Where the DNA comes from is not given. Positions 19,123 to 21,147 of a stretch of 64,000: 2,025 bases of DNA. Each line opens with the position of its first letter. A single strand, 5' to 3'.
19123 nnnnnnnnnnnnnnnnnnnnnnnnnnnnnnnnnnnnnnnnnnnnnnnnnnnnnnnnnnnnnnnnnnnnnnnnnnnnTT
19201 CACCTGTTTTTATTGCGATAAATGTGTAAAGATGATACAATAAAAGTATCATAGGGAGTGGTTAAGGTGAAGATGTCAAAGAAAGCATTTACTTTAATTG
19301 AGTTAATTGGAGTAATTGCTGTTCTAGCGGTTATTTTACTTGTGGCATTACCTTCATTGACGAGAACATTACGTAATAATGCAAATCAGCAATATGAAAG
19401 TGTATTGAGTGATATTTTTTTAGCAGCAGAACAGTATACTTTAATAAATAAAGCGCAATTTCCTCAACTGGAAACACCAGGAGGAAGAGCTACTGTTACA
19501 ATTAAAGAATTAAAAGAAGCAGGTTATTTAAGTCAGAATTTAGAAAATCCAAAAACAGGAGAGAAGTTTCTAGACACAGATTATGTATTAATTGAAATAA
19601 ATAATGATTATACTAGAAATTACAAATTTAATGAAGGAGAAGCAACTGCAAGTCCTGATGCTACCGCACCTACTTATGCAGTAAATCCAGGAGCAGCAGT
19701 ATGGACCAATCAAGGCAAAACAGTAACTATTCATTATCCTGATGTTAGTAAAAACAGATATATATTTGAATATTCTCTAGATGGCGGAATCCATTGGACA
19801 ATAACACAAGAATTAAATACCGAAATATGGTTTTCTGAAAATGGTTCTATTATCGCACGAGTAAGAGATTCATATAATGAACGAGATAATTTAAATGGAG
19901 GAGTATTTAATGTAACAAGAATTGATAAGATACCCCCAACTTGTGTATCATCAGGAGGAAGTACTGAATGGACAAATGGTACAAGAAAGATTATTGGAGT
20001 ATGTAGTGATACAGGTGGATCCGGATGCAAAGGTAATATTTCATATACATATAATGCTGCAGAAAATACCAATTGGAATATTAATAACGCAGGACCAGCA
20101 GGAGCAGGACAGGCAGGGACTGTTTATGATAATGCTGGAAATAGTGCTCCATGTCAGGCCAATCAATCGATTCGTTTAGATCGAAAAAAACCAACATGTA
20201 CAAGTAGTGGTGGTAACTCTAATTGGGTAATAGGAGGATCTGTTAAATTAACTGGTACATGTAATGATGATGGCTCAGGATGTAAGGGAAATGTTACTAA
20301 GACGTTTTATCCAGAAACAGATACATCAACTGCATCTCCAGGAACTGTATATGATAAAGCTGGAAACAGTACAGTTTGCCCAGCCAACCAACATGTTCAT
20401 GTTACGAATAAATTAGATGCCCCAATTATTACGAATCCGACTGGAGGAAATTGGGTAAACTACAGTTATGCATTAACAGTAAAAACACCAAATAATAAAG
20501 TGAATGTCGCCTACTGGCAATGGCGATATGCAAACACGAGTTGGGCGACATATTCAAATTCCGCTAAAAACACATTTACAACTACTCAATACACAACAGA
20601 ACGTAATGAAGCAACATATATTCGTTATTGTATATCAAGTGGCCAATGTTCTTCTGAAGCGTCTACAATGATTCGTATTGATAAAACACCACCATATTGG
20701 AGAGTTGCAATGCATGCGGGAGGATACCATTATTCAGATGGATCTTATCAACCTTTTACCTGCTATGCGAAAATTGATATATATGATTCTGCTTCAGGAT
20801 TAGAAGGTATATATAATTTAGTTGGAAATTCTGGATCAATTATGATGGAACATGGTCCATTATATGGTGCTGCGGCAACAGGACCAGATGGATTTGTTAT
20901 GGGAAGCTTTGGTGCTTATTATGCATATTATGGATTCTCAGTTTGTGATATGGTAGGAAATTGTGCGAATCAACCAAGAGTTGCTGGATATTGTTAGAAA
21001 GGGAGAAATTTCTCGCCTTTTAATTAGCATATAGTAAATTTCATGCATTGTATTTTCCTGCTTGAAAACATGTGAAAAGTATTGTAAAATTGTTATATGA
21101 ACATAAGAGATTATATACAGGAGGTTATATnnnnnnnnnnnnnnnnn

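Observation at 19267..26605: Three paralogous, very large modular type IV pilin-like proteins built from a repeated 4-cysteine module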

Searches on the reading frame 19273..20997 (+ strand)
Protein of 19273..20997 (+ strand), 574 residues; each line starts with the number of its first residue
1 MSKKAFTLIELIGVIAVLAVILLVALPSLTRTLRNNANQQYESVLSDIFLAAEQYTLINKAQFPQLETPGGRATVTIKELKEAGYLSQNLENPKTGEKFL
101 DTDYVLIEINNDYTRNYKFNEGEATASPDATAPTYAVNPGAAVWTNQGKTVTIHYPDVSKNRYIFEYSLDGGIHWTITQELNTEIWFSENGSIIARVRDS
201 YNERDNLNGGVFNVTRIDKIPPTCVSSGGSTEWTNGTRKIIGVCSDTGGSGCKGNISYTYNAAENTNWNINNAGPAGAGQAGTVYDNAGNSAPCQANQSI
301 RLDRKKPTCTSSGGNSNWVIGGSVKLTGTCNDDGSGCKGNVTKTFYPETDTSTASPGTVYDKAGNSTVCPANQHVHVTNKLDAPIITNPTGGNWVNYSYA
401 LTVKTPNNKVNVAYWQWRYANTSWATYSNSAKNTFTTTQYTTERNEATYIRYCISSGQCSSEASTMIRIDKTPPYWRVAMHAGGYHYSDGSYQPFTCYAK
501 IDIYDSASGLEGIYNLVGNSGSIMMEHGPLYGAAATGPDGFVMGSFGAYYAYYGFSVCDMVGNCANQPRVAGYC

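Call 4: search_protein_families(library=pfam, proteins=[window:19273-20997:+], max_evalue=1)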
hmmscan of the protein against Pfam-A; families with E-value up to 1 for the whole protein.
window:19273-20997:+ (574 aa): 3 families
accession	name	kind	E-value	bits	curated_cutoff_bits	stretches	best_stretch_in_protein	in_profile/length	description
PF07963.17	N_methyl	-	0.00062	19.7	21.2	1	2-26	3-27/27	Prokaryotic N-terminal methylation motif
PF12245.14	Big_3_2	-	0.014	16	23.3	0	344-373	87-117/122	Bacterial Ig-like domain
PF21471.3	Reelin_subrepeat-B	-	0.062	13.5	27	1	154-184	51-81/127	Reelin subrepeat B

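Call 5: search_protein_families(library=ncbifam, proteins=[window:19273-20997:+], max_evalue=1)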
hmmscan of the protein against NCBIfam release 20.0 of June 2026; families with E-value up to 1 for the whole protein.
window:19273-20997:+ (574 aa): 8 families
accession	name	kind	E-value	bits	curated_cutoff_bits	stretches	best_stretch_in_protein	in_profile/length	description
NF041013.1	T4P_ComGE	equivalog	7.1e-06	26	49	1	3-60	3-61/83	competence type IV pilus minor pilin ComGE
NF040999.1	pilin_ComGC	equivalog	1.4e-05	25.2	75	1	3-64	1-61/84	competence type IV pilus major pilin ComGC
TIGR02532.1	IV_pilin_GFxxxE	domain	0.0013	18.5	16.3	1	4-26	2-24/24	prepilin-type N-terminal cleavage/methylation domain-containing protein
TIGR01710.1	typeII_sec_gspG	equivalog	0.0045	17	88.85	1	5-67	2-63/134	type II secretion system major pseudopilin GspG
TIGR02596.1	TIGR02596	subfamily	0.0055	16.8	70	1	6-37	1-32/196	Verru_Chthon cassette protein D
NF007862.0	PRK10574.1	equivalog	0.0057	16.8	138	1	2-37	3-38/145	prepilin peptidase-dependent pilin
NF040982.1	ComGD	equivalog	0.028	14.8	70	1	3-61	1-59/139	competence type IV pilus minor pilin ComGD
NF041002.1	pilin_ComGF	equivalog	0.047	13.9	80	1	3-42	1-39/139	competence type IV pilus minor pilin ComGF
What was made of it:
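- Checked: Pfam N_methyl passes for proteins 2 and 3 and is just below cut-off for protein 1 (calls 4, 5).
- No similarity was found to known spore appendage or coat families (calls 4, 5). The scores are far below the cut-offs (49-75 bits) and cover only helix alpha-1 (call 5).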

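Call 35: find_homologous_proteins(query=window:19273-20994:+, max_evalue=0.001)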
Query window:19273-20994:+ (574 aa): 710 proteins with E <= 0.001 among 8000 candidates; the best 120 are listed.
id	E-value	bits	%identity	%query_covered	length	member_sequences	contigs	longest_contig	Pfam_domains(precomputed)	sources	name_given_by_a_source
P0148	0.0e+0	1331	100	100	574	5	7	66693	-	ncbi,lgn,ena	-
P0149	0.0e+0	1111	82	100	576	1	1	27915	PF07963.18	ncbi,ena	-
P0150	0.0e+0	1111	82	100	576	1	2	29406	PF07963.18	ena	-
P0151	0.0e+0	1109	82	100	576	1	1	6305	PF07963.18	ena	-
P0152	0.0e+0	1109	81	100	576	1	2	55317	PF07963.18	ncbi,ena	-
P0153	0.0e+0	1109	82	100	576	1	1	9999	PF07963.18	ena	-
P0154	0.0e+0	1108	81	100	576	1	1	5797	PF07963.18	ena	-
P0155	0.0e+0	1108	81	100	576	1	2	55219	PF07963.18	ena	-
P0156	0.0e+0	1108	81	100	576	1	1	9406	PF07963.18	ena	-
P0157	0.0e+0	1107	81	100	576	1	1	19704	PF07963.18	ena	-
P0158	0.0e+0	1106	81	100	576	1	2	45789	PF07963.18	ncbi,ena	-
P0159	0.0e+0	1106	81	100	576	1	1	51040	PF07963.18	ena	-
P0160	0.0e+0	1104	81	100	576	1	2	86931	PF07963.18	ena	-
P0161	0.0e+0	1056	79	100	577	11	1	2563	PF07963.18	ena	-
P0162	0.0e+0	1055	79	100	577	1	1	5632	PF07963.18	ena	-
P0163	0.0e+0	1049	78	100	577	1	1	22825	PF07963.18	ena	-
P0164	2.8e-289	979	73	100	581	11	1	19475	PF07963.18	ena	-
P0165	5.6e-288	975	73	100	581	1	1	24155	PF07963.18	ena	-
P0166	1.1e-273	928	70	100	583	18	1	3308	PF07963.18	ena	-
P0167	3.2e-270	916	69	100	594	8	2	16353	PF07963.18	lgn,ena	-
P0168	1.1e-247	842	63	65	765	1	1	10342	PF07963.18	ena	-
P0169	1.5e-247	841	64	65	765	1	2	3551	PF07963.18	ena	-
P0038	1.7e-247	841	63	65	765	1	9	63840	PF07963.18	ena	-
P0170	2.2e-247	841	63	65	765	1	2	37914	PF07963.18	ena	-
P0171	3.1e-247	840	63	65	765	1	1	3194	PF07963.18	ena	-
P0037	7.0e-247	839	63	65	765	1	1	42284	PF07963.18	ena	-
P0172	1.3e-246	838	63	65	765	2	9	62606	PF07963.18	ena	-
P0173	1.3e-246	838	63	65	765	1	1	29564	PF07963.18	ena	-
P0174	1.3e-246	838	63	65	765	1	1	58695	PF07963.18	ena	-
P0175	1.3e-246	838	63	65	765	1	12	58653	PF07963.18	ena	-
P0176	2.0e-246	838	63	65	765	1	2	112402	PF07963.18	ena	-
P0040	4.0e-246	837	63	65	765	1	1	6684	PF07963.18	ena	-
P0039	5.8e-246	836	63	65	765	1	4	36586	PF07963.18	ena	-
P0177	1.0e-245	835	63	65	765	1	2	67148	PF07963.18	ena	-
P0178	2.1e-245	834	63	65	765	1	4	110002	PF07963.18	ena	-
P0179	2.4e-245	834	63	65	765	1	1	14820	PF07963.18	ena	-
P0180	3.6e-245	833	63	65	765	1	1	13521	PF07963.18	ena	-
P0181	4.3e-245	833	63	65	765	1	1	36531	PF07963.18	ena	-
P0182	4.3e-244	830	63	65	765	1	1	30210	PF07963.18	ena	-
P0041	3.3e-242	824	64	65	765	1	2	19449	PF07963.18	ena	-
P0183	8.3e-236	803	63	65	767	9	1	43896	PF07963.18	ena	-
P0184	6.8e-235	800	60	66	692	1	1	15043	PF07963.18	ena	-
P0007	2.6e-217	741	58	79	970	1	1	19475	PF07963.18,PF24893.1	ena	-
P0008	6.8e-217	740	58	80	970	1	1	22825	PF07963.18,PF24893.1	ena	-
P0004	6.2e-216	737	58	78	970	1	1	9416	PF07963.18,PF24893.1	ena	-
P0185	1.7e-208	712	63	65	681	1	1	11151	PF07963.18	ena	-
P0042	2.0e-208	712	63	65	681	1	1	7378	PF07963.18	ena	-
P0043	6.2e-208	711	63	65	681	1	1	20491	PF07963.18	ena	-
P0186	8.5e-208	710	63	65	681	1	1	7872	PF07963.18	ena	-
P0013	7.4e-194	664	61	78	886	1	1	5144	PF07963.18,PF24893.1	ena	-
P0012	2.1e-192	659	60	78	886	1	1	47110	PF07963.18,PF24893.1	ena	-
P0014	3.9e-192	658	60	78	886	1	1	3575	PF07963.18,PF24893.1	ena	-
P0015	6.0e-192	658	60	78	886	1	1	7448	PF07963.18,PF24893.1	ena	-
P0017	1.7e-189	650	60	78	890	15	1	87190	PF07963.18,PF24893.1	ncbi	-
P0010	1.7e-186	640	57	78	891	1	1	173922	PF07963.18,PF24893.1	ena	-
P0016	3.2e-182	626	58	78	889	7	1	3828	PF07963.18,PF24893.1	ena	-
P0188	1.2e-174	601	60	82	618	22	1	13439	PF07963.18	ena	-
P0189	3.1e-174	599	39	65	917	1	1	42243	PF07963.18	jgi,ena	jgi:prepilin-type N-terminal cleavage/methylation domain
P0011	4.6e-170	585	51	76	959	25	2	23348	PF07963.18,PF24893.1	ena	-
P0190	1.0e-167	578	63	72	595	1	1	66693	PF07963.18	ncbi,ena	-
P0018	2.9e-167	576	53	80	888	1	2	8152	PF07963.18,PF24893.1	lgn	-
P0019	8.6e-166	571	53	80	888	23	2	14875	PF07963.18,PF24893.1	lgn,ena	-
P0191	2.8e-156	540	63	65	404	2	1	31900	PF07963.18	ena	-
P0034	4.3e-152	526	57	78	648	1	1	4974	PF07963.18,PF24893.1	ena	-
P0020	4.6e-143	496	50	79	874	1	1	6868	PF07963.18,PF24893.1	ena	-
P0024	1.5e-141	491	50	79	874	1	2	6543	PF07963.18,PF24893.1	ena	-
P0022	1.6e-141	491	50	79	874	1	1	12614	PF07963.18,PF24893.1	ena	-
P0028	3.3e-141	490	50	79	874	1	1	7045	PF07963.18,PF24893.1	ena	-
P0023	6.0e-141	489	50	79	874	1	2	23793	PF07963.18,PF24893.1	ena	-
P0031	7.6e-141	489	50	79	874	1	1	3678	PF07963.18,PF24893.1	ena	-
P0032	7.9e-141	489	49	79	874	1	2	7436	PF07963.18,PF24893.1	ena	-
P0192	8.1e-141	489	47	70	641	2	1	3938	PF07963.18,PF12245.15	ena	-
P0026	2.4e-140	487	50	79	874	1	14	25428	PF07963.18,PF24893.1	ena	-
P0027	2.5e-140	487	50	79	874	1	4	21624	PF07963.18,PF24893.1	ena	-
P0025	2.6e-140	487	50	79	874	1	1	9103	PF07963.18,PF24893.1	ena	-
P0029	4.0e-140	487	50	79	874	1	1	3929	PF07963.18,PF24893.1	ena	-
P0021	4.1e-140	487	50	79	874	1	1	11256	PF07963.18,PF24893.1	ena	-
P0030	3.6e-139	483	49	79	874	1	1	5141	PF07963.18,PF24893.1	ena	-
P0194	2.4e-123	431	43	83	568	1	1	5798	PF07963.18,PF12245.15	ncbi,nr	ncbi:MAG: type II secretion system protein [Firmicutes bacterium]|nr:type II secretion system protei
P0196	2.0e-118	415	37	60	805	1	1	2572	PF07963.18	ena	-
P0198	1.7e-114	402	42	49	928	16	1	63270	PF07963.18,PF12245.15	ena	-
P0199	4.6e-111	391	41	41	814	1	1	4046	PF07963.18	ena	-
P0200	2.6e-107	378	51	44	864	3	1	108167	PF07963.18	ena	-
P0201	4.9e-107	377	51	44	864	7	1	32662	PF07963.18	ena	-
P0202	2.9e-105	372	51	32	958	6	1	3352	PF07963.18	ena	-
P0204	1.9e-97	346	36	64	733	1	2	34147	PF07963.18,PF02012.27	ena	-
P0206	1.9e-95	339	57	17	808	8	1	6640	PF07963.18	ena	-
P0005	6.3e-94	334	44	58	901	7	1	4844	PF07963.18,PF24893.1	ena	-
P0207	5.6e-93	331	43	35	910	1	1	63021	PF07963.18,PF12245.15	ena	-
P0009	1.6e-91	326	66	28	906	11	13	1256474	PF07963.18,PF24893.1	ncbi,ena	-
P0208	3.9e-87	312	44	45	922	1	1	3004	PF07963.18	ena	-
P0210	1.5e-84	303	41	65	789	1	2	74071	PF07963.18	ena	-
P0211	1.7e-84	303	40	48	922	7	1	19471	PF07963.18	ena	-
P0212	9.4e-84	301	33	64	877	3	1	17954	PF07963.18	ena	-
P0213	9.7e-83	297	41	65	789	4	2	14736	PF07963.18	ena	-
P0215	1.4e-81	293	44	48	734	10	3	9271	PF07963.18,PF02012.27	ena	-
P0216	4.6e-81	292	47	34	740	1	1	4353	PF07963.18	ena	-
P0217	1.1e-80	290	36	64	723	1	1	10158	PF07963.18,PF02012.27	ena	-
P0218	5.2e-79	285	46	34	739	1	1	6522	PF07963.18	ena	-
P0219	1.4e-78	283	42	47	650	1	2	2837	PF07495.20,PF07963.18,PF24893.1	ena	-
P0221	6.8e-76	275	32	70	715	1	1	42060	PF07963.18,PF12245.15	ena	-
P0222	2.9e-75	272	39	68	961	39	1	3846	PF07963.18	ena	-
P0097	1.3e-74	270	44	40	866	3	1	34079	PF07963.18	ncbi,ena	-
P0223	1.8e-74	270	35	60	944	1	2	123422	PF07963.18,PF13750.13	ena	-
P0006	2.6e-74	269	40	60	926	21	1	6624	PF07963.18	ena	-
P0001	5.1e-72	262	38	62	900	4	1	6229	PF07963.18,PF24893.1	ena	-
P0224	5.3e-72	262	43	44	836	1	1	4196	PF07963.18,PF12245.15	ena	-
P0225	8.7e-72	261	43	44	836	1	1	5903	PF07963.18,PF12245.15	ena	-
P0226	4.5e-71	259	33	90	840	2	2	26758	PF07963.18,PF12245.15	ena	-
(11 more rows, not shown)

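Call 36: find_encoding_contigs(protein=P0148, flank=2000, max_places=6)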
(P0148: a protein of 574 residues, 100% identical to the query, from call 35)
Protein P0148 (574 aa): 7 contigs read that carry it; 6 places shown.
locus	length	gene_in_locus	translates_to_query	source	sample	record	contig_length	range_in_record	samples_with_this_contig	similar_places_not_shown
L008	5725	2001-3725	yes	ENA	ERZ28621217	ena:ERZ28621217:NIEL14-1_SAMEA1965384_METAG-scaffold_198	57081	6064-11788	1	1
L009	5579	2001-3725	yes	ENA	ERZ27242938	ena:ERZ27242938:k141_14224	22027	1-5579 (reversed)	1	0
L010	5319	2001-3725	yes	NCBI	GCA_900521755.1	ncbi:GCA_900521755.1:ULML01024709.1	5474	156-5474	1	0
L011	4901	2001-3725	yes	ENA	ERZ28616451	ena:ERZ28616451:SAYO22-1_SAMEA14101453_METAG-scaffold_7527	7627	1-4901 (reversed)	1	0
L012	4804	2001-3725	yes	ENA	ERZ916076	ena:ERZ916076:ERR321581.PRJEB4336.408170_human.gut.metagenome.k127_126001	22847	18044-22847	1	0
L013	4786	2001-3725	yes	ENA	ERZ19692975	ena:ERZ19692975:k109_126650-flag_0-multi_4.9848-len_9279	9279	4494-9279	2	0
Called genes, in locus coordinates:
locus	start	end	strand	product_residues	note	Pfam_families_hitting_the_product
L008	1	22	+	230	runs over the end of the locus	PF04542:Sigma70_r2, PF04545:Sigma70_r4, PF01381:HTH_3 (weak)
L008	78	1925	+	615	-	PF02366:PMT, PF13231:PMT_2, PF16192:PMT_4TMC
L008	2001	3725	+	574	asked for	-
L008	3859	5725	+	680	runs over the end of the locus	PF07963:N_methyl (weak)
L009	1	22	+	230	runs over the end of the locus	PF04542:Sigma70_r2, PF04545:Sigma70_r4, PF01381:HTH_3 (weak)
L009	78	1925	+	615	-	PF02366:PMT, PF13231:PMT_2, PF16192:PMT_4TMC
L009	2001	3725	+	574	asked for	-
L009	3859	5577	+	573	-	?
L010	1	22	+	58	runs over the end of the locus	?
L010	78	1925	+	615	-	PF02366:PMT, PF13231:PMT_2, PF16192:PMT_4TMC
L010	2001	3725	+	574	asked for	-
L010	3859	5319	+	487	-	?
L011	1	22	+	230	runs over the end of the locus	PF04542:Sigma70_r2, PF04545:Sigma70_r4, PF01381:HTH_3 (weak)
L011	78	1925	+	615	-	PF02366:PMT, PF13231:PMT_2, PF16192:PMT_4TMC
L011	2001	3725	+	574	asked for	-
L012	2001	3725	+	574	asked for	-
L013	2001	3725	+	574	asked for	-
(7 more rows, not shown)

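Call 50: search_solved_structures(query=window:19273-20994:+, max_evalue=1, show_alignments=0)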
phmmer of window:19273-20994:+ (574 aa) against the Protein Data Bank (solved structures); distinct sequences matched with E-value up to 1: 9.
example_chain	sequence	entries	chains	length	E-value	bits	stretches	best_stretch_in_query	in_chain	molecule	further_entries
9egp_A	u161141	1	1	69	0.011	17.9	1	2-55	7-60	Geopilin domain 1 protein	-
8pfb_G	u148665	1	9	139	0.029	16.5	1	6-92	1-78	Type IV pilin PilE1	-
6xxd_A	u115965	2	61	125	0.089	14.9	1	6-61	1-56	PilA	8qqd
7tgg_A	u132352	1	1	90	0.18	13.9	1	2-46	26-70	Geopilin domain 1 protein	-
5gnc_A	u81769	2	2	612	0.28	13.2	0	378-472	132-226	Avh146 | RxLR effector protein PSR2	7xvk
3g4e_A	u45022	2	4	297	0.33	13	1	104-221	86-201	Regucalcin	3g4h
4gn7_A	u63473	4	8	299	0.34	13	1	104-181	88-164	Regucalcin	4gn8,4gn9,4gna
4gnb_A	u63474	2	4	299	0.34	13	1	104-221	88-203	Regucalcin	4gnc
9j5i_E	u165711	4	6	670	0.41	12.7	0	378-472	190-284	RxLR effector protein PSR2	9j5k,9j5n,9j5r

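Call 88: find_encoding_contigs(protein=P0148, flank=10000, max_places=3)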
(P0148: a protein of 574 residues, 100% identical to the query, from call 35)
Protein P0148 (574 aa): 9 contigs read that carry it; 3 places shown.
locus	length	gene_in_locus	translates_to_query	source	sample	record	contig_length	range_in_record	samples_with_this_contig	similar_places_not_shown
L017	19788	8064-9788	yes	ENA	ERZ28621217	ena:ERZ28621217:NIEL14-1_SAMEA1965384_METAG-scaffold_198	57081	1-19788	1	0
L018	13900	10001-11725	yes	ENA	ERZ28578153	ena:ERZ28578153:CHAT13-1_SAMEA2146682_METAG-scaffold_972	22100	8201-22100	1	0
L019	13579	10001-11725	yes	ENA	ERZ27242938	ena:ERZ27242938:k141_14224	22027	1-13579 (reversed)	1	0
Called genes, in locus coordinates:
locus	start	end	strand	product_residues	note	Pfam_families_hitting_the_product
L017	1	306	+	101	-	?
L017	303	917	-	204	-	PF02588:YitT_membrane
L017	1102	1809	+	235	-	PF08478:POTRA_1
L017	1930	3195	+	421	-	PF02491:SHS2_FTSA, PF11104:PilM_2, PF06723:MreB_Mbl (weak), PF06277:EutA (weak), PF14450:FtsA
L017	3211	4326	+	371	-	PF00091:Tubulin, PF12327:FtsZ_C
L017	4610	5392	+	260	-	PF03419:Peptidase_U4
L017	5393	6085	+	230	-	PF04542:Sigma70_r2, PF04545:Sigma70_r4, PF01381:HTH_3 (weak)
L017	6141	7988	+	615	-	PF02366:PMT, PF13231:PMT_2, PF16192:PMT_4TMC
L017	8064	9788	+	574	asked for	-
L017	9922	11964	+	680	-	PF07963:N_methyl (weak)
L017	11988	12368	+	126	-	-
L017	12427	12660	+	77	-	PF05239:PRC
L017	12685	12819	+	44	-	-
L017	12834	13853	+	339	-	PF13439:Glyco_transf_4, PF13579:Glyco_trans_4_4 (weak), PF00534:Glycos_transf_1, PF13692:Glyco_trans_1_4, PF13524:Glyco_trans_1_2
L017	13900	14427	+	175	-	-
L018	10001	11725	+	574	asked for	-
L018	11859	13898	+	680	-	PF07963:N_methyl (weak)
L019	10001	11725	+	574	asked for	-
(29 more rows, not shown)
